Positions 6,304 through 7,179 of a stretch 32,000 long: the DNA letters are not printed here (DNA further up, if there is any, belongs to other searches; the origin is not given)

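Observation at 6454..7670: Overlapping DUF5343-like + Swt1-like HEPN gene pair: candidate uncharacterised RNA-targeting conflict module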

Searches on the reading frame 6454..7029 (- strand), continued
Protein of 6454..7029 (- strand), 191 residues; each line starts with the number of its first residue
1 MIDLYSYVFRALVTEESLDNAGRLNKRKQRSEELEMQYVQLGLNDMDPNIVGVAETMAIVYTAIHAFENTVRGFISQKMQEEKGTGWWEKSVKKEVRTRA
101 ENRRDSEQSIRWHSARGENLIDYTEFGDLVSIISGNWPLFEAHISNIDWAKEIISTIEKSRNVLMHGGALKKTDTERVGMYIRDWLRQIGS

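Call 79: find_encoding_contigs(protein=P0189, flank=4000, max_places=4)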
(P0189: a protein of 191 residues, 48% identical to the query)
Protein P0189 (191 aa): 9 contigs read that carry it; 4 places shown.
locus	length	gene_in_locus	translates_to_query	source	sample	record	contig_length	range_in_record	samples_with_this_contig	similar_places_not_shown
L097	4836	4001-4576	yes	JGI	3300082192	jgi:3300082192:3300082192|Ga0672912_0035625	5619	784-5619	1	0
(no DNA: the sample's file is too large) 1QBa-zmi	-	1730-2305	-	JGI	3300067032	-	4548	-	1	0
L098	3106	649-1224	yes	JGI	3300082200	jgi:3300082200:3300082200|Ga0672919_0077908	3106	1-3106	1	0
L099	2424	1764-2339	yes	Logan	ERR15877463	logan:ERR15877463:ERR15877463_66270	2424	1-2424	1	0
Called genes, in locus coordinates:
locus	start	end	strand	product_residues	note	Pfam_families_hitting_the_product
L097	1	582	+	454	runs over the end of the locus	?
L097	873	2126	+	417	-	PF04932:Wzy_C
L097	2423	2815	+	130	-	PF18602:Rap1a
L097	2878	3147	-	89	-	-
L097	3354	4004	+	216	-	PF17278:DUF5343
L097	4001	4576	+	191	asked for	PF18731:HEPN_Swt1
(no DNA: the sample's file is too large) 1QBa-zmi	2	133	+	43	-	?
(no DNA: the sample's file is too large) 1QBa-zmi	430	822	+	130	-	PF18602:Rap1a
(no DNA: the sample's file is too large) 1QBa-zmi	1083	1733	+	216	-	PF17278:DUF5343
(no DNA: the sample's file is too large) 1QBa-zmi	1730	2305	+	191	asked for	PF18731:HEPN_Swt1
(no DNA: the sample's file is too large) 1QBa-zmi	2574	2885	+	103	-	-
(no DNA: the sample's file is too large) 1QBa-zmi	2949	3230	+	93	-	-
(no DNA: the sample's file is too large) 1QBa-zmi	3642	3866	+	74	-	-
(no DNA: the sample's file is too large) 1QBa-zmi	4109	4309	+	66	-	-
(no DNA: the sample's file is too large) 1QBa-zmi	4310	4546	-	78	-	?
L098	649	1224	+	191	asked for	PF18731:HEPN_Swt1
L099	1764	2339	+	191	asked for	PF18731:HEPN_Swt1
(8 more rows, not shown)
